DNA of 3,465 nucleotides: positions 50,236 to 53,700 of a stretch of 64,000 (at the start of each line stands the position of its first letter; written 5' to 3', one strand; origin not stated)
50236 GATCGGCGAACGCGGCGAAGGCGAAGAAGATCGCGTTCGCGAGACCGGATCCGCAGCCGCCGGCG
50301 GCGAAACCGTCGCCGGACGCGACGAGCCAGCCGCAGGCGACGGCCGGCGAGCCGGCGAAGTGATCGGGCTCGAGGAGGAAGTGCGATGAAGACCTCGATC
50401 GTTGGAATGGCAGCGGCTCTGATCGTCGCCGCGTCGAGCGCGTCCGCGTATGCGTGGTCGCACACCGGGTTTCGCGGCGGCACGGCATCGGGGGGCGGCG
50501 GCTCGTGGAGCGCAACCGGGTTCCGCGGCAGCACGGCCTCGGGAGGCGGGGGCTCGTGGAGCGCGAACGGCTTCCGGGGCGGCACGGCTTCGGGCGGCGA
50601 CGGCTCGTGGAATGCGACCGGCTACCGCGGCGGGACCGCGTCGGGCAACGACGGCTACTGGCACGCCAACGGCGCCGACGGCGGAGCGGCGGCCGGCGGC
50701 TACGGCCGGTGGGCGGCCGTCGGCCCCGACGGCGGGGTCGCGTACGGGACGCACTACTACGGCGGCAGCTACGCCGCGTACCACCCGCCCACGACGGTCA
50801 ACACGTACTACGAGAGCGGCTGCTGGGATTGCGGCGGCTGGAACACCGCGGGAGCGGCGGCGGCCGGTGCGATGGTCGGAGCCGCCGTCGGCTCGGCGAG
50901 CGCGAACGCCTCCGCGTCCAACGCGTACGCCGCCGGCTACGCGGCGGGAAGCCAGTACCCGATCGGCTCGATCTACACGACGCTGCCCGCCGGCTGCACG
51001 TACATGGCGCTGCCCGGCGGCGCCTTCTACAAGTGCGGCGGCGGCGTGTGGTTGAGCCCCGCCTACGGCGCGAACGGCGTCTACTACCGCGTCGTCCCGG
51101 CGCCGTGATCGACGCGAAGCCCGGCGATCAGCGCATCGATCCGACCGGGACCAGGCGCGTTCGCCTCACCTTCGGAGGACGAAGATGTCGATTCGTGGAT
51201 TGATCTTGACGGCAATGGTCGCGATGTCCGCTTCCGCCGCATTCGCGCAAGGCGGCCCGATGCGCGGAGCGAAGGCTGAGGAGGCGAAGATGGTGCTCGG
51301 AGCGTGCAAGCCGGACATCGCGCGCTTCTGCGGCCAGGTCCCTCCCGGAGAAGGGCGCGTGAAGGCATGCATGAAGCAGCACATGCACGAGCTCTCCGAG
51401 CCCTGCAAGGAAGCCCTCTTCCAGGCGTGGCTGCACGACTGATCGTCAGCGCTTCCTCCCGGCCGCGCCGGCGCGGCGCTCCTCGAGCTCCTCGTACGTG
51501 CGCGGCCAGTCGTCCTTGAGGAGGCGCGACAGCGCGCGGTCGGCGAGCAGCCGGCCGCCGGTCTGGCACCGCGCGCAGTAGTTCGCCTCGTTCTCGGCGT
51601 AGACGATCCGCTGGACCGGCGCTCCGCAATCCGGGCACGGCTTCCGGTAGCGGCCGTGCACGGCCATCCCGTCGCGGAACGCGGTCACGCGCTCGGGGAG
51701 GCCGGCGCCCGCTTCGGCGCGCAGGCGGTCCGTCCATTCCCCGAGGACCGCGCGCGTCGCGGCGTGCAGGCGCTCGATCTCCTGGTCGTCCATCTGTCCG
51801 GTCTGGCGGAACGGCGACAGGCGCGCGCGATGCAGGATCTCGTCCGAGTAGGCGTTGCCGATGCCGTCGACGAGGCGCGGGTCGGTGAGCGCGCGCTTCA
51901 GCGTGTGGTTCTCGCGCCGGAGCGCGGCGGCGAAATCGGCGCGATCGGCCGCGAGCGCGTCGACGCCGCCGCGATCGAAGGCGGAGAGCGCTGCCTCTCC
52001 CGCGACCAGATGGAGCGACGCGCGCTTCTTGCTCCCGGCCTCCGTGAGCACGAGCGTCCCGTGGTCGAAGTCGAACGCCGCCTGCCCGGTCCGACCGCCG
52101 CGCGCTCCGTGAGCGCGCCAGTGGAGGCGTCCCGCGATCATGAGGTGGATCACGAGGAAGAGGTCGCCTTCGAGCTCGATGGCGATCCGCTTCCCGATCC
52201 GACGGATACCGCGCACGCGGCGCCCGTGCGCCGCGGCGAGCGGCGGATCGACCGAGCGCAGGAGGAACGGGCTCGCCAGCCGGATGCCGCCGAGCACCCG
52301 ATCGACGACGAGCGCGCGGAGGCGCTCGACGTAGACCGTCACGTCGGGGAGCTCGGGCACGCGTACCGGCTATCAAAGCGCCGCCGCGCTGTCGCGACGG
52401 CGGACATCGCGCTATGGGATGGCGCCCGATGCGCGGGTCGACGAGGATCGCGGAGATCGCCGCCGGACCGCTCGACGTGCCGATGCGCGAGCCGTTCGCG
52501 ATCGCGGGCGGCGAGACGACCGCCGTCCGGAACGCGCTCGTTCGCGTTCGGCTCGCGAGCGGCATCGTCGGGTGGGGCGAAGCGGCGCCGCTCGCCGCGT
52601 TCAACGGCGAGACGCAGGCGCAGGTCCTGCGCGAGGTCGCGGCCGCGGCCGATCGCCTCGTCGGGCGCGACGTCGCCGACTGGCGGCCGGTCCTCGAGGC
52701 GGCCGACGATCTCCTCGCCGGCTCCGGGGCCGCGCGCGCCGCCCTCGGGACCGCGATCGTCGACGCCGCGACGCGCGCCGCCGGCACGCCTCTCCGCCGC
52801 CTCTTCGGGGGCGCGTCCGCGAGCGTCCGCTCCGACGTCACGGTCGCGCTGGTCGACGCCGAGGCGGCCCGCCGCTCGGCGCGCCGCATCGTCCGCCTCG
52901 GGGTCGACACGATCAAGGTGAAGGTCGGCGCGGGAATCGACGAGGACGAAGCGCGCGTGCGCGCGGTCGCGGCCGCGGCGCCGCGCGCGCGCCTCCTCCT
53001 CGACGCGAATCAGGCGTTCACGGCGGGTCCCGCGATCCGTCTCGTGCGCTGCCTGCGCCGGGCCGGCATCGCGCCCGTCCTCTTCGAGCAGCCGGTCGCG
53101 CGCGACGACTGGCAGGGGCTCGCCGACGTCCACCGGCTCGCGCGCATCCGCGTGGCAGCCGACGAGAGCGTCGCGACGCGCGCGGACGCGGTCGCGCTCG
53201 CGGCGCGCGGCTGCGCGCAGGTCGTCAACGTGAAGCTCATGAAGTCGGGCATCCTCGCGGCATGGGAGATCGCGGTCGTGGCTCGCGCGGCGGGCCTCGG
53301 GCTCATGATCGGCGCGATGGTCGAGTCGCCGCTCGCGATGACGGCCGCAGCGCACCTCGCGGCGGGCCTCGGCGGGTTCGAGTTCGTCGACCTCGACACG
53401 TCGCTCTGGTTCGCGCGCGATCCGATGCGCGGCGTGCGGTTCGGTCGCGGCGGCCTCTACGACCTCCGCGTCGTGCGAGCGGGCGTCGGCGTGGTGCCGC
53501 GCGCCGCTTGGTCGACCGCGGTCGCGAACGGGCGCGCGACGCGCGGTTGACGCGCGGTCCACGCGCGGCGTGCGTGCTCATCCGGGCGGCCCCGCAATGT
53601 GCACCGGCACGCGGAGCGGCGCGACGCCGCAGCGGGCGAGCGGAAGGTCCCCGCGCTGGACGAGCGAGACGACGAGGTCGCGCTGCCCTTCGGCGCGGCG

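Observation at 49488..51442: Three-gene co-directional locus of secreted proteins with an unusual repeat protein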

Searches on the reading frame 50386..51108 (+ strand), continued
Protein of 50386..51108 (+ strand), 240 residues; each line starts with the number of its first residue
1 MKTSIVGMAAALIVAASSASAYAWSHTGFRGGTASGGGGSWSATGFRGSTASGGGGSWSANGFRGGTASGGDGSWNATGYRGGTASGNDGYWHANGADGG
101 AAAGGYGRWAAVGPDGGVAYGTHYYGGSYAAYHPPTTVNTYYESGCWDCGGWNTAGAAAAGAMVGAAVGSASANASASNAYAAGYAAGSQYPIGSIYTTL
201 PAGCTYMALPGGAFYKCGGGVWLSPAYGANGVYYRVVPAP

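Call 40: search_protein_families(library=pfam, alignment_id=A2, max_evalue=1)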
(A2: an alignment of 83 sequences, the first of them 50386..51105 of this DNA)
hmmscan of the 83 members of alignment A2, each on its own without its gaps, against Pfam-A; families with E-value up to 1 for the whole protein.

A. member 1, window:50386-51105:+ (240 aa): 0 families

B. families by the number of members that match (of 83 scanned): 9 families
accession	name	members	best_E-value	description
PF02009.21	RIFIN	4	0.2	Rifin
PF20125.4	DUF6515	3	0.25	Family of unknown function (DUF6515)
PF24213.1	DUF7434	1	0.018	Family of unknown function (DUF7434)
PF20269.3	CATRA-N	1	0.039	CASPASE and TPR Repeat-Associated N-terminal domain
PF19886.4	DUF6359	1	0.097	Domain of unknown function (DUF6359)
PF08751.17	TrwC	1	0.14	TrwC relaxase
PF12043.14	DUF3527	1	0.19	Domain of unknown function (DUF3527)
PF08139.17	LPAM_1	1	0.65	Prokaryotic membrane lipoprotein lipid attachment site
PF16020.10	Deltameth_res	1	0.98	Deltamethrin resistance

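Call 55: search_protein_families(library=pfam, proteins=[L029:4770-5066:+], max_evalue=1)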
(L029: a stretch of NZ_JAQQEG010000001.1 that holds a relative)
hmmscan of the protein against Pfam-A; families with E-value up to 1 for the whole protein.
L029:4770-5066:+ (99 aa): 3 families
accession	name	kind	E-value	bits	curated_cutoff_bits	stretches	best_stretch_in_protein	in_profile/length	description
PF09030.15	Creb_binding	-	0.0016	19.5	26.6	1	59-86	75-102/110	Creb binding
PF13565.12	HTH_32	-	0.082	13.9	33.7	1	34-77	4-48/73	Homeodomain-like domain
PF16553.11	PUFD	-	0.092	13.3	29.5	1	20-78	46-102/114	BCORL-PCGF1-binding domain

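Call 82: search_protein_families(library=padloc, proteins=[window:50386-51105:+], max_evalue=0.01)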
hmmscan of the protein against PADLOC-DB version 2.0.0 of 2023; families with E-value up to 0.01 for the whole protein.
window:50386-51105:+ (240 aa): 0 families

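Call 83: search_protein_families(library=ncbifam, proteins=[L001:286-2637:+, L005:6767-9223:+, L001:2798-4126:+, L029:4770-5066:+], max_evalue=0.001)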
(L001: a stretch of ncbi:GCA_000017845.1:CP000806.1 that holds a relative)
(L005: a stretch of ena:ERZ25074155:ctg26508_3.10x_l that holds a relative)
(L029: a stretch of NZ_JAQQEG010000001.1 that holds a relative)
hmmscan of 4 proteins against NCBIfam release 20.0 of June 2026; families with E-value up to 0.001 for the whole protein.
L001:286-2637:+ (784 aa): 4 families
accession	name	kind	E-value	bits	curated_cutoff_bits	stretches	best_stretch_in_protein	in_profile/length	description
NF010322.0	PRK13759.1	equivalog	3.3e-28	98.4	481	2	34-150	3-112/486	arylsulfatase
TIGR03417.1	chol_sulfatase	equivalog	3e-17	62.7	433.45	1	37-346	2-292/500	choline-sulfatase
NF045661.1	HdlasePehA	equivalog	3.3e-17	62.3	900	1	38-95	3-62/506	phosphoric/sulfuric ester hydrolase PehA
NF052527.1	Mn_arylsulf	exception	1.3e-14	54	850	2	191-346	168-304/479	manganese-dependent arylsulfatase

L005:6767-9223:+ (819 aa): 4 families
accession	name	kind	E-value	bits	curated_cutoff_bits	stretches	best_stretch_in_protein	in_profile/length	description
NF010322.0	PRK13759.1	equivalog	4.1e-21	75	481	2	78-192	5-112/486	arylsulfatase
TIGR03417.1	chol_sulfatase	equivalog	5.2e-13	48.7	433.45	1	80-187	3-103/500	choline-sulfatase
NF045661.1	HdlasePehA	equivalog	2.6e-12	46.1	900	0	466-511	348-393/506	phosphoric/sulfuric ester hydrolase PehA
NF052527.1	Mn_arylsulf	exception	8.2e-09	34.9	850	1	80-192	2-108/479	manganese-dependent arylsulfatase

L001:2798-4126:+ (443 aa): 0 families

L029:4770-5066:+ (99 aa): 0 families

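Call 87: search_protein_representatives(alignment_id=A2)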
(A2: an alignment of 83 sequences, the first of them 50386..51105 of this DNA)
Query: 83 sequences, 231 profile positions. Proteins with E-value up to 0.001 (for the whole library): 965; up to 1e-10: 319; up to 1e-30: 36. The best 150 are listed.
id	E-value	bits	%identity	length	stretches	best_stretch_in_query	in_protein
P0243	7.1e-80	284.3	-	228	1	7-230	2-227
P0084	2.5e-74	266.1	-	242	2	28-230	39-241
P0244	2.9e-67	243.1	-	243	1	6-230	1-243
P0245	3.5e-64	232.9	-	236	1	6-230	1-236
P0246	1.2e-62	228.0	-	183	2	70-230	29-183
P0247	3.1e-61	223.3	-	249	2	60-230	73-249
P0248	1.3e-57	211.5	-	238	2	51-134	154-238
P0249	2.8e-56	207.1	-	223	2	43-204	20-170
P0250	8.5e-56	205.5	-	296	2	51-154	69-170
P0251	8.0e-55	202.3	-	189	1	9-230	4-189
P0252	1.0e-53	198.7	-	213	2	112-230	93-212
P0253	1.4e-52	195.0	-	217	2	40-155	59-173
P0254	2.3e-49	184.5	-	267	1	30-182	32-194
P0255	3.5e-46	174.1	-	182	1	6-136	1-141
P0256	7.4e-46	173.0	-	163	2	87-230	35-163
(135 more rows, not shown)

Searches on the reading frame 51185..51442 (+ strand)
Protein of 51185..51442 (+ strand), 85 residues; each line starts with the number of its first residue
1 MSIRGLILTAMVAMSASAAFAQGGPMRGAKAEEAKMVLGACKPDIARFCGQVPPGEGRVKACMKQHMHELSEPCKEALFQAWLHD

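Call 3: search_protein_families(library=pfam, proteins=[window:51185-51442:+], max_evalue=0.1)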
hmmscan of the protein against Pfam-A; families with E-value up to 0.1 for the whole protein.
window:51185-51442:+ (85 aa): 2 families
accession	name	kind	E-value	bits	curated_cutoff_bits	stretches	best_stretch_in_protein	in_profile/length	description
PF00839.22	Cys_rich_FGFR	-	1.6e-06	28.5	22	1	39-70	26-57/58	Cysteine rich repeat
PF07977.19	FabA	-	0.059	13.4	23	1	6-65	54-110/138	FabA-like domain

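Call 4: search_protein_families(library=ncbifam, proteins=[window:51185-51442:+], max_evalue=1)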
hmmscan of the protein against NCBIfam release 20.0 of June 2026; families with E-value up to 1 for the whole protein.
window:51185-51442:+ (85 aa): 0 families

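Call 82: search_protein_families(library=padloc, proteins=[window:51185-51439:+], max_evalue=0.01)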
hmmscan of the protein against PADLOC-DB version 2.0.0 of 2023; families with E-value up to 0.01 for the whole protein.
window:51185-51439:+ (85 aa): 0 families

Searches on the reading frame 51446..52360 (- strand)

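Call 3: search_protein_families(library=pfam, proteins=[window:51446-52360:-], max_evalue=0.1)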
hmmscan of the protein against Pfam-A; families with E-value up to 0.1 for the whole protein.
window:51446-52360:- (304 aa): 5 families
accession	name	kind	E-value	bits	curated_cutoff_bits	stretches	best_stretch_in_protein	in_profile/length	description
PF01149.29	Fapy_DNA_glyco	-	2.3e-15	57.7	25.5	1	1-102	1-104/117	Formamidopyrimidine-DNA glycosylase N-terminal domain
PF06831.19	H2TH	-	9.4e-15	54.8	34.7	1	140-207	12-79/93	Formamidopyrimidine-DNA glycosylase H2TH domain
PF06827.20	zf-FPG_IleRS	-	1.6e-05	25.1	21.3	1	240-267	2-29/30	Zinc finger found in FPG and IleRS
PF05833.16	NFACT_N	-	0.0027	17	31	1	134-208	169-242/456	NFACT N-terminal and middle domains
PF00416.27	Ribosomal_S13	-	0.011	16.6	31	1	153-202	12-58/128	Ribosomal protein S13/S18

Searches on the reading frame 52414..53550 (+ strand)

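Call 3: search_protein_families(library=pfam, proteins=[window:52414-53550:+], max_evalue=0.1)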
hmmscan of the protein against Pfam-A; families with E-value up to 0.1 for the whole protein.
window:52414-53550:+ (378 aa): 3 families
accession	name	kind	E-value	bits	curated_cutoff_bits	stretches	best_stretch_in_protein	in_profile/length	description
PF13378.12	MR_MLE_C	-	7e-38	131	29.4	1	153-362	3-215/219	Enolase C-terminal domain-like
PF02746.21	MR_MLE_N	-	5.6e-12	46.4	22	1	23-132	11-117/117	Mandelate racemase / muconate lactonizing enzyme, N-terminal domain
PF21508.2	MenC_N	-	0.0045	17.5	27.3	1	45-83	32-71/94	MenC, N-terminal domain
